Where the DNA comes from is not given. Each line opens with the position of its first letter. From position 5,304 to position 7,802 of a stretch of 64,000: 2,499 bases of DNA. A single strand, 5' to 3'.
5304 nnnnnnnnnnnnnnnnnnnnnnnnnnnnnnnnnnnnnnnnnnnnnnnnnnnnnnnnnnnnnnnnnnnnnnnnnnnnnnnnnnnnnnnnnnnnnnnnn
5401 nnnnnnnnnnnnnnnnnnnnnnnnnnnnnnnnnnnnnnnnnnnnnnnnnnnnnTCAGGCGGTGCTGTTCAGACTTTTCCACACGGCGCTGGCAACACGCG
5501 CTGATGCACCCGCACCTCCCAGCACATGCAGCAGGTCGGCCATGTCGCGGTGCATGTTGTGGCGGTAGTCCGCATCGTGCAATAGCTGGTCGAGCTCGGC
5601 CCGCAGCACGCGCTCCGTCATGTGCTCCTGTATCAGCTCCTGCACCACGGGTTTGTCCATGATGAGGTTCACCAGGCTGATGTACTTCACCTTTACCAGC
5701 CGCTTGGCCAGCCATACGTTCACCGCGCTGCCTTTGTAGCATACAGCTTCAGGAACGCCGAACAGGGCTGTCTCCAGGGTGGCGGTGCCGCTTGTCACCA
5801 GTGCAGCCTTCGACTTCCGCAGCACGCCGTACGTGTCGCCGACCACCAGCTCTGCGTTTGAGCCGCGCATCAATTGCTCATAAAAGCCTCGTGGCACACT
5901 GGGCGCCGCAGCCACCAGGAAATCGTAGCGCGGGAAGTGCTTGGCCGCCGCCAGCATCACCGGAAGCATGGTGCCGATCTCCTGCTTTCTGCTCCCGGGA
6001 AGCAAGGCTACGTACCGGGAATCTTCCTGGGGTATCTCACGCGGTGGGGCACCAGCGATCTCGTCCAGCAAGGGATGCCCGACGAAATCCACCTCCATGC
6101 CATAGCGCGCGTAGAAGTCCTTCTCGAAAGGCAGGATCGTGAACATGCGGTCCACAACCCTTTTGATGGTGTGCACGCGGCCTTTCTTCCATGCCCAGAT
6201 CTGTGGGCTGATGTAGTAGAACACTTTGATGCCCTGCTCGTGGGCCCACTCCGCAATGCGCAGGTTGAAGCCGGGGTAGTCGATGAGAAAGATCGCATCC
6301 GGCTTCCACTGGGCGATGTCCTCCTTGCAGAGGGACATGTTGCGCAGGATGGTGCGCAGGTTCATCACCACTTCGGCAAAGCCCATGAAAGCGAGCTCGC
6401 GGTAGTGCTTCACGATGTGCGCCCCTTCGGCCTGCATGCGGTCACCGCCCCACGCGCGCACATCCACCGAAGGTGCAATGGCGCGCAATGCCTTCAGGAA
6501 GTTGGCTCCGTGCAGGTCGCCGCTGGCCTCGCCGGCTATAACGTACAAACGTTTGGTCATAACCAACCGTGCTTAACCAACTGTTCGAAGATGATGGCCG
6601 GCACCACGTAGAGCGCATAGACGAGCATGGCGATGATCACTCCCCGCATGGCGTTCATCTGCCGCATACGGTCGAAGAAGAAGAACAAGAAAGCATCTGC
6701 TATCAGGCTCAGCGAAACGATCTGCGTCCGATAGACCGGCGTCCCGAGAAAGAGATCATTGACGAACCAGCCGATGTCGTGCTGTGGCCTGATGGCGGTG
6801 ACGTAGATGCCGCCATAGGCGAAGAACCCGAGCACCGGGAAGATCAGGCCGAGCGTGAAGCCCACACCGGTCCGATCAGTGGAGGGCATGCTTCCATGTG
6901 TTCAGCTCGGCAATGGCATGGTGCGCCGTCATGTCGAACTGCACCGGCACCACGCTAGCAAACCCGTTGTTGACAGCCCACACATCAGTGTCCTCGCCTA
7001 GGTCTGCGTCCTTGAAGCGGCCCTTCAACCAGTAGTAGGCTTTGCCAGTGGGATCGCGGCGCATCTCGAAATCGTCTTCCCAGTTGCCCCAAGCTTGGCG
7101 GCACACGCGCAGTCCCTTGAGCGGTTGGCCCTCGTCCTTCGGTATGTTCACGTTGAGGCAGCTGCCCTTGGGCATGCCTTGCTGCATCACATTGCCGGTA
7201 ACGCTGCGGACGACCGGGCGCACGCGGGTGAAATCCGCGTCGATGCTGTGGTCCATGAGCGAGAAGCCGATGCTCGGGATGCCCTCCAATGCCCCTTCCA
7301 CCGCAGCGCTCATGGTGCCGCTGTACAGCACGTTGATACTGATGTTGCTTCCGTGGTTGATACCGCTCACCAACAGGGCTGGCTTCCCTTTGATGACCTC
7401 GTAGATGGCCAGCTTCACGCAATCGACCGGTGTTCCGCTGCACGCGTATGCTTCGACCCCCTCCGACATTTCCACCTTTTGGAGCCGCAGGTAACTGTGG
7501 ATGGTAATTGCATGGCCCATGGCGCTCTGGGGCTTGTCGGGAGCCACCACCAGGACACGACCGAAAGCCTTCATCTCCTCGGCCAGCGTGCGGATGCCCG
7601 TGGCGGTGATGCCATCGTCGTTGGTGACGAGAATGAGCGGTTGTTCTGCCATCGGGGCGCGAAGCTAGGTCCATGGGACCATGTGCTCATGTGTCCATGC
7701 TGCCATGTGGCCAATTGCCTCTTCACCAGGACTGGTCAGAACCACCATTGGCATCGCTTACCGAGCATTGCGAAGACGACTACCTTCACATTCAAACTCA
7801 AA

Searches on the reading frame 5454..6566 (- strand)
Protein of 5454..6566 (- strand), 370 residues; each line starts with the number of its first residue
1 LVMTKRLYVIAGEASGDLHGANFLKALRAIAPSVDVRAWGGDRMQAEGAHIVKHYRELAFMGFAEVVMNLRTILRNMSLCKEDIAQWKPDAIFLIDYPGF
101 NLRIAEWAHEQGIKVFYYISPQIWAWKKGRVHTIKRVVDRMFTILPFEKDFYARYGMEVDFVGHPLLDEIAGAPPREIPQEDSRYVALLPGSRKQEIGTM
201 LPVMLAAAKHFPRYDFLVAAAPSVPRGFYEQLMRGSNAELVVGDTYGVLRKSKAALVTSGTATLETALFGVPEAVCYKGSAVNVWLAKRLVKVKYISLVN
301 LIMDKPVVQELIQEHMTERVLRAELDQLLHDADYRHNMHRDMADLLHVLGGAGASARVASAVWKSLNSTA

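Call 24: search_protein_families(library=pfam, proteins=[window:5454-6566:-], max_evalue=0.001)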
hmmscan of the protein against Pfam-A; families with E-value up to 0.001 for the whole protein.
window:5454-6566:- (370 aa): 1 family
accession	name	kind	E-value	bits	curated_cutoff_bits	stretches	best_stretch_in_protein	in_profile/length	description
PF02684.21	LpxB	-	9.2e-88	295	22.6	1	8-341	2-354/374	Lipid-A-disaccharide synthetase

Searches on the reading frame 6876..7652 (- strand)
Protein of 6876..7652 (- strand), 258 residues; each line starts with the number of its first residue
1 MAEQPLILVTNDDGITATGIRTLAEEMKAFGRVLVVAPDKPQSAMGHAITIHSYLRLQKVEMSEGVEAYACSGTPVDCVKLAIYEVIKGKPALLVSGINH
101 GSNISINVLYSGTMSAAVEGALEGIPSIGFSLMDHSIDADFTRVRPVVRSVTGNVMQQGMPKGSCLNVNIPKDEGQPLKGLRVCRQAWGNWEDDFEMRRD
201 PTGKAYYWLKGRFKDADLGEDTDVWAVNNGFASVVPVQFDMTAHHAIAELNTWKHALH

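Call 24: search_protein_families(library=pfam, proteins=[window:6876-7652:-], max_evalue=0.001)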
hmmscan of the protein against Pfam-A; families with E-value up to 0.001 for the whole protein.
window:6876-7652:- (258 aa): 1 family
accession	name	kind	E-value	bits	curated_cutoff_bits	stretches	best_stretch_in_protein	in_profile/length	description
PF01975.23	SurE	-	9.4e-65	218.4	22.1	1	7-192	1-188/189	Survival protein SurE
